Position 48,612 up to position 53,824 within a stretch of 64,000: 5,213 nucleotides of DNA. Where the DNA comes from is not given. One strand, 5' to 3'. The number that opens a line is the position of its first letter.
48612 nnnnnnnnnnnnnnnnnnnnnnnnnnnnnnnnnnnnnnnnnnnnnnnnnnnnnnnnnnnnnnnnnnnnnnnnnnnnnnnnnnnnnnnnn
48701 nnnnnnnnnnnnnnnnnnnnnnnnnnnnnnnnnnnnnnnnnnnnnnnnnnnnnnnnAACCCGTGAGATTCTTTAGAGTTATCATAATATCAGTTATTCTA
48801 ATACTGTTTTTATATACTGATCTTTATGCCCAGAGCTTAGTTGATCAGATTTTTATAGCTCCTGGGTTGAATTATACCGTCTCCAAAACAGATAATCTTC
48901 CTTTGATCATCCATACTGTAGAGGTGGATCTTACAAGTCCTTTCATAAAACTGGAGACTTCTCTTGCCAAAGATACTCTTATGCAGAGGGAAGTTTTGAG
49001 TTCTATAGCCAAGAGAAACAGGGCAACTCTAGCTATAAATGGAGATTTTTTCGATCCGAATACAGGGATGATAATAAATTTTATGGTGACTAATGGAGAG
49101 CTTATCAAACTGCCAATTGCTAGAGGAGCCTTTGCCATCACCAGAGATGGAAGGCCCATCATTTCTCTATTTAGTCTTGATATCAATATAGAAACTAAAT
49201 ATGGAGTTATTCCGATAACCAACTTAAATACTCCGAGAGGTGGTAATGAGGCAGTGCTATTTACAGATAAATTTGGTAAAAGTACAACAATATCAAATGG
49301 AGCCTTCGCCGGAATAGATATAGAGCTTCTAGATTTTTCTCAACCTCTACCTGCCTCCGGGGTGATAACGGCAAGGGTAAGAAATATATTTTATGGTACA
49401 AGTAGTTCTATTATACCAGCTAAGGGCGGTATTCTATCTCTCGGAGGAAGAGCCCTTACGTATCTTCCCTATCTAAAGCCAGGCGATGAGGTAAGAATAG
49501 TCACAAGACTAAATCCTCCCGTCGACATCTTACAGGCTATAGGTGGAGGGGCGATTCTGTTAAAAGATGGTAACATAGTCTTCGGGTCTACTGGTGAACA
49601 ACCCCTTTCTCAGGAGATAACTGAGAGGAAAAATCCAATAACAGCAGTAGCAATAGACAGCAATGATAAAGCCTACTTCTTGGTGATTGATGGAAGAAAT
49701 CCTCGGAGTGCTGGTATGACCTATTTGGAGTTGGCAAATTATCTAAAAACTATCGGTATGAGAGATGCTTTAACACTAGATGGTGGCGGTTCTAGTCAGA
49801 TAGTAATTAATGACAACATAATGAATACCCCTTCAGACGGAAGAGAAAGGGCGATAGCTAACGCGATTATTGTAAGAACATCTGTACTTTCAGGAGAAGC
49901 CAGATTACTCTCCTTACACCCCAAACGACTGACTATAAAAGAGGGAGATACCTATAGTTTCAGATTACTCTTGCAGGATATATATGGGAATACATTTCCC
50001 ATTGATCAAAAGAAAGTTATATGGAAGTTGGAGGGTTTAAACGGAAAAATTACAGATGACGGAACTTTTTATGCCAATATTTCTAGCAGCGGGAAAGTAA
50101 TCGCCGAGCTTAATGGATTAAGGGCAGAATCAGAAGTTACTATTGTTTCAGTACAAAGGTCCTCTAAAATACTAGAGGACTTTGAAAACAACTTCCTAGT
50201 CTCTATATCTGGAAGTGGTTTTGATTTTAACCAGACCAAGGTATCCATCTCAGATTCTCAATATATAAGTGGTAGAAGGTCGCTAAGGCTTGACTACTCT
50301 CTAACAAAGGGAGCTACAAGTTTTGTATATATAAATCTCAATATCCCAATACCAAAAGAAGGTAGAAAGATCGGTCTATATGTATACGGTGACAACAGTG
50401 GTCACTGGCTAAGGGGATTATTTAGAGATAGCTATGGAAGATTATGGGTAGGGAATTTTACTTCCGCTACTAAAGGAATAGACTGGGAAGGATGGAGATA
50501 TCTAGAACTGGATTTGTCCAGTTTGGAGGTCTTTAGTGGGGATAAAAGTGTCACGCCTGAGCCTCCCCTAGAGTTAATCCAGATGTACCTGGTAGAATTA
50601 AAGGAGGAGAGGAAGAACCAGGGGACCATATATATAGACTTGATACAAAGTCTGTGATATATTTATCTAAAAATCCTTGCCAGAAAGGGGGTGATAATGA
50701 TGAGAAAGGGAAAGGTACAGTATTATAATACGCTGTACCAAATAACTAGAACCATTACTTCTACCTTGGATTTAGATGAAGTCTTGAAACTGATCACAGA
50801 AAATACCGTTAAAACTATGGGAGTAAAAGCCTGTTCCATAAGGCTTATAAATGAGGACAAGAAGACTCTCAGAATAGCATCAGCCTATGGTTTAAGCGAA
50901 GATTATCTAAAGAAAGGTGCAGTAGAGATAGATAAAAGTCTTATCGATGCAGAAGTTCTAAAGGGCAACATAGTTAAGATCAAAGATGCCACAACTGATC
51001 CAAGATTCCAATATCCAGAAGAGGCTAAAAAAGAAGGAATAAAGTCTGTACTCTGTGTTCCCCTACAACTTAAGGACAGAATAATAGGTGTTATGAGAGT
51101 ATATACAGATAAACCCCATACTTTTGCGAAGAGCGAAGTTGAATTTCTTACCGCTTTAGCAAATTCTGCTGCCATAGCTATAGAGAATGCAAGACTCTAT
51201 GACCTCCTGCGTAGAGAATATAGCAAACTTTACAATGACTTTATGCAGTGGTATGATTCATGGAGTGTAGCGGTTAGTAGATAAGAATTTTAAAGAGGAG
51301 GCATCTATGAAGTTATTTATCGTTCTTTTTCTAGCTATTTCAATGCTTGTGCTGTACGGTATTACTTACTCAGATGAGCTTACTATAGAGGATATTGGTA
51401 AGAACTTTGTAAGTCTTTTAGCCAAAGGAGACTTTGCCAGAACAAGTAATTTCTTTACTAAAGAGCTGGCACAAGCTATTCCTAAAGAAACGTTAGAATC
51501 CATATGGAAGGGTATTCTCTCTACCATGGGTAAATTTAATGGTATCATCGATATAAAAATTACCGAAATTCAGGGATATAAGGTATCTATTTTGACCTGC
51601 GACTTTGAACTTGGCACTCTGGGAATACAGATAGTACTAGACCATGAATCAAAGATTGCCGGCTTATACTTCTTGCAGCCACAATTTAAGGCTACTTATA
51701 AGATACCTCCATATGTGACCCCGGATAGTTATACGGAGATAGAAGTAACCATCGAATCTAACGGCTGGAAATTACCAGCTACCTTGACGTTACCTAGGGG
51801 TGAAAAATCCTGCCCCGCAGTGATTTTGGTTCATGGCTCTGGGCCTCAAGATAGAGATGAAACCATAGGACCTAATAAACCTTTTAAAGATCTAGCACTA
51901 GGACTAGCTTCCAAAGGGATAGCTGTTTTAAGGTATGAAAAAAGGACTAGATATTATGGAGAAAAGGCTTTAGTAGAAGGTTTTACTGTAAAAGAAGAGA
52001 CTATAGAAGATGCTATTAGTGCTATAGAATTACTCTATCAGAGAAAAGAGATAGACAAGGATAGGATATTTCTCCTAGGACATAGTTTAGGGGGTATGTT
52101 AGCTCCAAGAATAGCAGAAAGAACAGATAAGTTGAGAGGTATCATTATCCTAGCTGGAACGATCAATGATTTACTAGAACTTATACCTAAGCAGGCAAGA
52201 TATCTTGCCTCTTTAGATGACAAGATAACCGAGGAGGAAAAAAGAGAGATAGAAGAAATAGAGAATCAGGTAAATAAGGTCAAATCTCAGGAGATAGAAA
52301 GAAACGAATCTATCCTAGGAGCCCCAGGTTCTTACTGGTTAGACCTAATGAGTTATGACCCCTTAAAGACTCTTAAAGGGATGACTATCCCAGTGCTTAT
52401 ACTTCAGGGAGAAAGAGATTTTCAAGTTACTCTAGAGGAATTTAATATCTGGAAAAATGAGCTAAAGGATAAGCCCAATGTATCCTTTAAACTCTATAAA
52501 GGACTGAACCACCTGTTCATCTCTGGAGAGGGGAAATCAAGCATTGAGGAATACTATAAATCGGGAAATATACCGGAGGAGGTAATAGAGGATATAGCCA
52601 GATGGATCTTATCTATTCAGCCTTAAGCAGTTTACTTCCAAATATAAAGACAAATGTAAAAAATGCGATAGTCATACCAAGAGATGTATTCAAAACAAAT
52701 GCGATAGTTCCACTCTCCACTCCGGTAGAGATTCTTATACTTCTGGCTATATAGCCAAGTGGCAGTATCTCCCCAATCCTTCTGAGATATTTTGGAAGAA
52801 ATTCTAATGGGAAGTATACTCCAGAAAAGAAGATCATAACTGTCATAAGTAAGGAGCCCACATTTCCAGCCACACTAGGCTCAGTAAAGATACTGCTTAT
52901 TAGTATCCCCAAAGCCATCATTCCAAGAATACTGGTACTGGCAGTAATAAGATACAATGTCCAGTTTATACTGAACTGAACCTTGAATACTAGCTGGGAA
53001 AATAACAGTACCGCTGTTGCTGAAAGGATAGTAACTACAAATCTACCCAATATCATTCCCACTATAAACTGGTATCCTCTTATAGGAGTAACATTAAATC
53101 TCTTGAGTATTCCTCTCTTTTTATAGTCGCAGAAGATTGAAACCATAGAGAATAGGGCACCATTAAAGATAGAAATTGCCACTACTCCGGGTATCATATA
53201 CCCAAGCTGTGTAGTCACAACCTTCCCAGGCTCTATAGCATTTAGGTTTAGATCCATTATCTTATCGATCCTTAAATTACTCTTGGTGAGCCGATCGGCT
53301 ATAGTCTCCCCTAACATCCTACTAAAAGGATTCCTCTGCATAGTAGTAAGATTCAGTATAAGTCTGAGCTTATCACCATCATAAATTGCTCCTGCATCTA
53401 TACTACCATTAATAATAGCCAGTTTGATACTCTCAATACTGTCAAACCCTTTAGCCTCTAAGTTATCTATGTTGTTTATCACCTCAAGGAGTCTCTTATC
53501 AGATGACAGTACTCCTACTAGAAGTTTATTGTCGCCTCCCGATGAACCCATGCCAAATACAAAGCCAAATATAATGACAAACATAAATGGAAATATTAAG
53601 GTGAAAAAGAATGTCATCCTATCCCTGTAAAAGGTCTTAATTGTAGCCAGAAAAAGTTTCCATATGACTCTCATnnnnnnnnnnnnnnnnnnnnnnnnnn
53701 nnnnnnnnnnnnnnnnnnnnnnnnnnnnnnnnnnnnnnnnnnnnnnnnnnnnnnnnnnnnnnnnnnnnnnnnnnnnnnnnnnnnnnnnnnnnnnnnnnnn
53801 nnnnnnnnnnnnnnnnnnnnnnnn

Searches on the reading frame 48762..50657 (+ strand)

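Call 45: search_protein_families(library=pfam, proteins=[window:48762-50657:+], max_evalue=0.00001)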
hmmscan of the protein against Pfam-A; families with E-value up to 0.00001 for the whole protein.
window:48762-50657:+ (631 aa): 1 family
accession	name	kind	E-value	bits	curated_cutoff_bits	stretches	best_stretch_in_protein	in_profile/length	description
PF09992.14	NAGPA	-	1.2e-36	126.9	25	1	201-371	6-168/169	Phosphodiester glycosidase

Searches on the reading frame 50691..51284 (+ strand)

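Call 77: search_protein_families(library=pfam, proteins=[window:50691-51284:+], max_evalue=0.001)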
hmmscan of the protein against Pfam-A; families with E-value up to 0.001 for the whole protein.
window:50691-51284:+ (197 aa): 3 families
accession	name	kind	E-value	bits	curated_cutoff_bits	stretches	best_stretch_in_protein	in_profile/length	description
PF13185.12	GAF_2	-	6.9e-20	72.1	28.6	1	26-165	2-136/136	GAF domain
PF01590.32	GAF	-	5e-18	66.3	22.4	1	27-164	1-133/133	GAF domain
PF13492.12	GAF_3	-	6.4e-18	65.9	27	1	27-166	1-129/129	GAF domain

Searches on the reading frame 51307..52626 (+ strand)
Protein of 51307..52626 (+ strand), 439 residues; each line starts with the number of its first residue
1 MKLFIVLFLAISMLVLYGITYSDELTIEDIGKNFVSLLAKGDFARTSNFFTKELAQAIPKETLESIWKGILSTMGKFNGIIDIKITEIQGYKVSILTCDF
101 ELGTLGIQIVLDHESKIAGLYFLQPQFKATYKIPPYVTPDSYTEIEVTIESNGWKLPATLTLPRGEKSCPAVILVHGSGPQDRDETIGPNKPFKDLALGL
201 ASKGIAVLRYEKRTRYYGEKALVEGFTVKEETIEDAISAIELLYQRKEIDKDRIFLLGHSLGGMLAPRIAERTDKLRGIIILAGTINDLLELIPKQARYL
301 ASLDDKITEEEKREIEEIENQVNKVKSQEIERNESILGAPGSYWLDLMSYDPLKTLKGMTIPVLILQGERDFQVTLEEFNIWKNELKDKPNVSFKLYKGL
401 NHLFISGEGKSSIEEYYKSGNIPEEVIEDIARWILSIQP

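Call 45: search_protein_families(library=pfam, proteins=[window:51307-52626:+], max_evalue=0.00001)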
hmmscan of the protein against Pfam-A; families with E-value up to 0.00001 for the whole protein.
window:51307-52626:+ (439 aa): 10 families
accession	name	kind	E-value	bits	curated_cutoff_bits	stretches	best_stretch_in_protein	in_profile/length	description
PF13026.12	DUF3887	-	5.6e-19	69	31.8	1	33-120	3-91/91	Protein of unknown function (DUF3887)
PF00326.27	Peptidase_S9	-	4e-12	46.5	22.6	1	228-294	40-107/213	Prolyl oligopeptidase family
PF12146.15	Hydrolase_4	-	3.4e-11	43.4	27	1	193-404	20-234/239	Serine aminopeptidase, S33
PF20408.4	Abhydrolase_11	-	5.6e-09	36.5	27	0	171-282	4-105/193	Alpha/beta hydrolase domain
PF01738.24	DLH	-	2.1e-07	31.2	21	0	355-413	138-197/217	Dienelactone hydrolase family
PF07819.20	PGAP1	-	1.1e-06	29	24.3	1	226-274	63-113/233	PGAP1-like alpha/beta domain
PF07859.19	Abhydrolase_3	-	1.2e-06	28.9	25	1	232-405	48-209/210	alpha/beta hydrolase fold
PF12695.13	Abhydrolase_5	-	1.4e-06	28.7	27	0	251-288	56-94/164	Alpha/beta hydrolase family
PF20434.5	BD-FAE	-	1.5e-06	28.4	26.8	1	164-378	7-207/215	BD-FAE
PF12697.13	Abhydrolase_6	-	3.1e-06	28.5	26.3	1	172-375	1-180/217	Alpha/beta hydrolase family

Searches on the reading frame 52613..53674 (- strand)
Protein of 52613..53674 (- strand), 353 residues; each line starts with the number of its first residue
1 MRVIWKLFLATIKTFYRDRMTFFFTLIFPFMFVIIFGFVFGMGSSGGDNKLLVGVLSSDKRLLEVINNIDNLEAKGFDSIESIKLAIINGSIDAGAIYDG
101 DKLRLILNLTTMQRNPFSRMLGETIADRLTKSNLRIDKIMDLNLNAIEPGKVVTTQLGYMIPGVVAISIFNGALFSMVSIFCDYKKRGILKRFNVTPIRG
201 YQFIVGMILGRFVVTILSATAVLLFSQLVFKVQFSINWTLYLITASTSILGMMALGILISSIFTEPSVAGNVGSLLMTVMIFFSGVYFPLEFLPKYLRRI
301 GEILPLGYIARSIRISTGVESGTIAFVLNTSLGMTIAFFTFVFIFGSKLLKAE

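Call 45: search_protein_families(library=pfam, proteins=[window:52613-53674:-], max_evalue=0.00001)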
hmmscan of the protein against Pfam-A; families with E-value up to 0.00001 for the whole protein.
window:52613-53674:- (353 aa): 2 families
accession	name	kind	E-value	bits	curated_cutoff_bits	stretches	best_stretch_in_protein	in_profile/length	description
PF12698.13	ABC2_membrane_3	-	4e-30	105.5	31.6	1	21-346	3-345/347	ABC-2 family transporter protein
PF01061.29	ABC2_membrane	-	1.4e-24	87.3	26.9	1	155-315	45-208/211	ABC-2 type transporter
